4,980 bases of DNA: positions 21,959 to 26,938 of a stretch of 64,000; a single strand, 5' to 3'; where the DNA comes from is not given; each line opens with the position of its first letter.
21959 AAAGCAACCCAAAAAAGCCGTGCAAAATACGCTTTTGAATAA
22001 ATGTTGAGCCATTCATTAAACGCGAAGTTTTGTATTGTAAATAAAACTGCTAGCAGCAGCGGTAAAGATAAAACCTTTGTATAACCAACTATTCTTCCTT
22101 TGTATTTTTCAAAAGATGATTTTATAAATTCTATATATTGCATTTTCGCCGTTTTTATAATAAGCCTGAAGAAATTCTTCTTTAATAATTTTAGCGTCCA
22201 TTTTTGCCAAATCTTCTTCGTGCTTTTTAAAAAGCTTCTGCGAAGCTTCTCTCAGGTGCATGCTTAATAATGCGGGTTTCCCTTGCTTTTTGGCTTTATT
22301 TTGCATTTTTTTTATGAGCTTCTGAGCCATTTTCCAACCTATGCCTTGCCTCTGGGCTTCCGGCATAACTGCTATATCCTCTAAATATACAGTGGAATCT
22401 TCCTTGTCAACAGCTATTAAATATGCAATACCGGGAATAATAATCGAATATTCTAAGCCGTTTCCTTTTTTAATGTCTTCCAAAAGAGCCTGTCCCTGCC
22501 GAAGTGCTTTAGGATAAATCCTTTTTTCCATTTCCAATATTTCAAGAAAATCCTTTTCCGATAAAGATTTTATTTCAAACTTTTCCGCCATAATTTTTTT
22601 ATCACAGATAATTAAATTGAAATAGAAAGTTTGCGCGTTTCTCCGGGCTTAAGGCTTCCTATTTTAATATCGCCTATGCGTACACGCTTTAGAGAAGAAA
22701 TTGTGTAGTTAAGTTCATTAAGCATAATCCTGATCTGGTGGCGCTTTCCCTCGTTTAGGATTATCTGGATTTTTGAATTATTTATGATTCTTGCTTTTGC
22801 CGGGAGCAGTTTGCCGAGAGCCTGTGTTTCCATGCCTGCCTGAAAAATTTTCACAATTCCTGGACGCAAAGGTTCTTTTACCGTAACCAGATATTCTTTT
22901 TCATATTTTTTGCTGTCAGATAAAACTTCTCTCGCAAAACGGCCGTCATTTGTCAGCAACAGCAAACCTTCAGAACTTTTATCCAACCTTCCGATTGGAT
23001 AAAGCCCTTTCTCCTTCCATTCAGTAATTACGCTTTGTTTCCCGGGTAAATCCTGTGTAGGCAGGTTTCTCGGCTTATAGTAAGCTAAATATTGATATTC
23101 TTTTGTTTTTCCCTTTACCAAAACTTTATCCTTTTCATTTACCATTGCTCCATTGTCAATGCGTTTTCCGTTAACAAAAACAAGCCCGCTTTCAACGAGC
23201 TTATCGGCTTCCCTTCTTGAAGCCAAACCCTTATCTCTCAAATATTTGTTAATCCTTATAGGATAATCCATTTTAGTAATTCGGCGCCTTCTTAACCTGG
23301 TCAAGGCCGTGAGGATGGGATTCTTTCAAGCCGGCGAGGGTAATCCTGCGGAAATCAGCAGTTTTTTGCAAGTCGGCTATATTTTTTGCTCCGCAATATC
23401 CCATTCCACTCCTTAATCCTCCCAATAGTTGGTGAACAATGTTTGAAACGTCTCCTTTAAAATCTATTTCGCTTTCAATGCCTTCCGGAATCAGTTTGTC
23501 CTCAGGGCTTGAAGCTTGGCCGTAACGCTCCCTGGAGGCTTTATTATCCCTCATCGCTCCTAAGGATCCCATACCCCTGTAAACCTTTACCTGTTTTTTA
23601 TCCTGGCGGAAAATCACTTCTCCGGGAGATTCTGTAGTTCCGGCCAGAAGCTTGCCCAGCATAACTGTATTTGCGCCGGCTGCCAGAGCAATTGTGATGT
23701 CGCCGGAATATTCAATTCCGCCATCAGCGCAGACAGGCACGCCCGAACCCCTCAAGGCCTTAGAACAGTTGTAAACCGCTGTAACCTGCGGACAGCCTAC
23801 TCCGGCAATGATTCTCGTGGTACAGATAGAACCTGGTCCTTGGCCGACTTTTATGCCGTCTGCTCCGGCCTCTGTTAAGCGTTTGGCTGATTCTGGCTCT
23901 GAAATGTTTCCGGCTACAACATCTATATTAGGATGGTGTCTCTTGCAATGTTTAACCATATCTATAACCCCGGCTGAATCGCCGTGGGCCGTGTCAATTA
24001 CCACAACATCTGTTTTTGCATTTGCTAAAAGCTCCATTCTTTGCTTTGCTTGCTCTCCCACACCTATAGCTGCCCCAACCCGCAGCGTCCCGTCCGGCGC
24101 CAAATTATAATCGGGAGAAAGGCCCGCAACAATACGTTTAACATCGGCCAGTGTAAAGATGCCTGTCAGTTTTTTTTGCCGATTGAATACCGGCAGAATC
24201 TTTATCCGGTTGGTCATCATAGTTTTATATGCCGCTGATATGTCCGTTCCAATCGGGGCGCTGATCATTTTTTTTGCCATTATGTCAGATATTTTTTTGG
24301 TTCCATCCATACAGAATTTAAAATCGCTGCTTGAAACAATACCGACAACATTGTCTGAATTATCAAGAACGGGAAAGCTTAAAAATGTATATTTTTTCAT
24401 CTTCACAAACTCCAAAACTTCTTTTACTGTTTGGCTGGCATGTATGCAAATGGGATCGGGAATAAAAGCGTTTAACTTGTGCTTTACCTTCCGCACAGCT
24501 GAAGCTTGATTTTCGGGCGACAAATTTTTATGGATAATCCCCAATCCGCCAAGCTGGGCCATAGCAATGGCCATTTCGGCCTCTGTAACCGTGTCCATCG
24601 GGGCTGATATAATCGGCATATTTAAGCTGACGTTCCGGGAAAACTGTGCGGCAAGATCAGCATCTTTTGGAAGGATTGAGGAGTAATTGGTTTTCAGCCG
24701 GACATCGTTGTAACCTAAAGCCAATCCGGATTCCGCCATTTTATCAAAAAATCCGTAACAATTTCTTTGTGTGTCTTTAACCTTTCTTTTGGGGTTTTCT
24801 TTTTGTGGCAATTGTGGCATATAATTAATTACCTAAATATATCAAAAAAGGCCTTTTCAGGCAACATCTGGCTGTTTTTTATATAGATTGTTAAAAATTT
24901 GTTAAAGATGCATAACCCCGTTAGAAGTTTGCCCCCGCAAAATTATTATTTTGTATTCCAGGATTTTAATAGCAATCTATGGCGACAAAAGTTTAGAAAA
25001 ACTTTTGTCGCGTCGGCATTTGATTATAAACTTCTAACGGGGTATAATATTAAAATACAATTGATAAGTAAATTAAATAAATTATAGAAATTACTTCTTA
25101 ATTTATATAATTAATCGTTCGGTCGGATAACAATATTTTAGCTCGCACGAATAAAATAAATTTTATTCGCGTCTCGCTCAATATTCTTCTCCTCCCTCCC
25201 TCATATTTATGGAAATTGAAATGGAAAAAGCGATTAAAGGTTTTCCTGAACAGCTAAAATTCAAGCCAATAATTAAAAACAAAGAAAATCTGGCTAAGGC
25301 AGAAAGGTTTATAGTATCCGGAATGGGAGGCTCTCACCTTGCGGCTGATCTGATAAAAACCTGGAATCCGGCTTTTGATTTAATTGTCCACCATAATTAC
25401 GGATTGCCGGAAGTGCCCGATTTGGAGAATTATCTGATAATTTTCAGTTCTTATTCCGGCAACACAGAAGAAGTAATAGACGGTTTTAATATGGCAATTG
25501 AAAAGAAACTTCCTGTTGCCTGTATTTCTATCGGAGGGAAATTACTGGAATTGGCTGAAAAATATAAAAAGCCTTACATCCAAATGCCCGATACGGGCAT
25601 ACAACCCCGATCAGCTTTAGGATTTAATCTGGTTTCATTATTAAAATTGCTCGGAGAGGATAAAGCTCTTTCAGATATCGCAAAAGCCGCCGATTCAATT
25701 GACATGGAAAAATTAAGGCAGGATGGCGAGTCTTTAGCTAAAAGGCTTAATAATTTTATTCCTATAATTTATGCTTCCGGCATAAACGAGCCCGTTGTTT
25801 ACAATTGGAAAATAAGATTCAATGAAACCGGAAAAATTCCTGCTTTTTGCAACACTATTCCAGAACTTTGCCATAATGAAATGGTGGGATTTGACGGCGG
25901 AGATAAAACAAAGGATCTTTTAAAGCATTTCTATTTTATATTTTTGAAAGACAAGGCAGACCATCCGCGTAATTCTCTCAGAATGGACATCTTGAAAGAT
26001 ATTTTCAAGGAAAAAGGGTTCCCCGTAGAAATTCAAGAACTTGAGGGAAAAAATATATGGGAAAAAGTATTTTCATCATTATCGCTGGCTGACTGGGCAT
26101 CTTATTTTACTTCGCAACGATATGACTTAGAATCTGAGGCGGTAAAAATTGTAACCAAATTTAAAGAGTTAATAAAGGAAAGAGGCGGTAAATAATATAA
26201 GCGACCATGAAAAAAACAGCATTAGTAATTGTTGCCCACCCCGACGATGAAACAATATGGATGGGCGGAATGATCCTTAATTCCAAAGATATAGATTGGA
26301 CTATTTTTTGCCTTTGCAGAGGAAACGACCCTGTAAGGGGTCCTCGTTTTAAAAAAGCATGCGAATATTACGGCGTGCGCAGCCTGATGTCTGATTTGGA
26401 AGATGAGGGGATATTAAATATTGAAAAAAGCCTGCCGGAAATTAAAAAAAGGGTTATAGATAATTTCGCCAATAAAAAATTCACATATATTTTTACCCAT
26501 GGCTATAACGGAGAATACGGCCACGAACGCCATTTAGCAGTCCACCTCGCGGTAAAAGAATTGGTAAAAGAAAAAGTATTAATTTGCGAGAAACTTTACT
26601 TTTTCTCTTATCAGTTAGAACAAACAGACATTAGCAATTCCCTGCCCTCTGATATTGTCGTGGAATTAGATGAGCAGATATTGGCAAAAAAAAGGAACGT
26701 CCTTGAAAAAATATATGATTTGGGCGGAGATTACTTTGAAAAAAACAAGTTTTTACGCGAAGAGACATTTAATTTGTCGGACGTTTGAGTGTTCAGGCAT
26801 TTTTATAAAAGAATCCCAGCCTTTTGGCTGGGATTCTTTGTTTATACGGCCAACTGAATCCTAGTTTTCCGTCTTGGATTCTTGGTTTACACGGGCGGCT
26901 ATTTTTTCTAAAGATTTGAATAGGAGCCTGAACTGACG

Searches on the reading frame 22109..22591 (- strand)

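Call 41: search_protein_families(library=pfam, proteins=[window:22109-22591:-], max_evalue=0.0001)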
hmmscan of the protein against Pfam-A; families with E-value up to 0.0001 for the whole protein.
window:22109-22591:- (160 aa): 2 families
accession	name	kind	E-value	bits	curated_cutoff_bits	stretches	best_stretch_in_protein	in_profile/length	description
PF00583.31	Acetyltransf_1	-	1e-07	32.7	20.7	1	57-122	47-112/116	Acetyltransferase (GNAT) family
PF13508.13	Acetyltransf_7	-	1.3e-06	29.2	27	1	54-124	16-80/84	Acetyltransferase (GNAT) domain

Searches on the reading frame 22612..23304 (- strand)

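Call 41: search_protein_families(library=pfam, proteins=[window:22612-23304:-], max_evalue=0.0001)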
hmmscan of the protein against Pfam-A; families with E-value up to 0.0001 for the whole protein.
window:22612-23304:- (230 aa): 2 families
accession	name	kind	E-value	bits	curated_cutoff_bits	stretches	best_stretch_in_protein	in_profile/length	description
PF00849.27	PseudoU_synth_2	-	2.1e-18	67.4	26.8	1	71-196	1-151/152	RNA pseudouridylate synthase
PF01479.30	S4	-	1.2e-10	41.4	22.8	1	17-61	2-48/48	S4 domain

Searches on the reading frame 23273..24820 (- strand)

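Call 19: search_protein_families(library=pfam, proteins=[window:23273-24820:-], max_evalue=0.00001)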
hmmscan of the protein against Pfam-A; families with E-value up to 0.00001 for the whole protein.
window:23273-24820:- (515 aa): 4 families
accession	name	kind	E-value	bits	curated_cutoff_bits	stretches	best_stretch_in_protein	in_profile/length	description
PF00478.31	IMPDH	-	8.1e-143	476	25.6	1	34-504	1-345/345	IMP dehydrogenase / GMP reductase domain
PF00571.33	CBS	-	4.7e-18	65.7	24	2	177-232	1-56/57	CBS domain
PF03060.21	NMO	-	3.7e-13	50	28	1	249-410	93-243/331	Nitronate monooxygenase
PF01070.24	FMN_dh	-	1.2e-09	38.1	24.9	1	298-392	218-305/350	FMN-dependent dehydrogenase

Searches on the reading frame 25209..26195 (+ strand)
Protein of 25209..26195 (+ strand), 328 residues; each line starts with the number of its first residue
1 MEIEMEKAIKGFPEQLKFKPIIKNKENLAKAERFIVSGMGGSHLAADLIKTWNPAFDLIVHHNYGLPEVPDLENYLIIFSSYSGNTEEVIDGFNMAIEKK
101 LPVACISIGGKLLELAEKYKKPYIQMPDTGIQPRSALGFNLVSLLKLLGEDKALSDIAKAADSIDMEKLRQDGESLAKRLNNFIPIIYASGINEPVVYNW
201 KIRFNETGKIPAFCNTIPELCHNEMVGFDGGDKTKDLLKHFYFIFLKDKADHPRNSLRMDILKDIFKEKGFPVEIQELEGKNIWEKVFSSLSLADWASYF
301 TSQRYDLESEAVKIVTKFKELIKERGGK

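Call 20: search_protein_families(library=pfam, proteins=[window:25209-26195:+], max_evalue=0.00001)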
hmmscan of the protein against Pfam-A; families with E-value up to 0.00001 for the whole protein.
window:25209-26195:+ (328 aa): 1 family
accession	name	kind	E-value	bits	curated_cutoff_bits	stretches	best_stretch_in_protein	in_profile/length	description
PF10432.14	bact-PGI_C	-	1.1e-36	126.5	24.5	1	172-320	4-149/151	Bacterial phospho-glucose isomerase C-terminal SIS domain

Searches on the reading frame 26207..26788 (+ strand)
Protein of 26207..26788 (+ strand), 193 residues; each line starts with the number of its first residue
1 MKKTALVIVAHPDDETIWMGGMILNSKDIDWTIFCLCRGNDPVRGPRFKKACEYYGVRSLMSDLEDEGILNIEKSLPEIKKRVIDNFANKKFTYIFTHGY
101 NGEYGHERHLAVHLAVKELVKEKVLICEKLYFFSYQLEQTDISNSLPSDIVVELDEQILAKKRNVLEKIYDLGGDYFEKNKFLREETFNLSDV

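Call 41: search_protein_families(library=pfam, proteins=[window:26207-26788:+], max_evalue=0.0001)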
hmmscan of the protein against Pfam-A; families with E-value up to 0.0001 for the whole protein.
window:26207-26788:+ (193 aa): 1 family
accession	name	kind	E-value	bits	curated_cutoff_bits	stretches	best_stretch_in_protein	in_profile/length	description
PF02585.22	PIG-L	-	1.9e-12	48.2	28.2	1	6-119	1-128/129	GlcNAc-PI de-N-acetylase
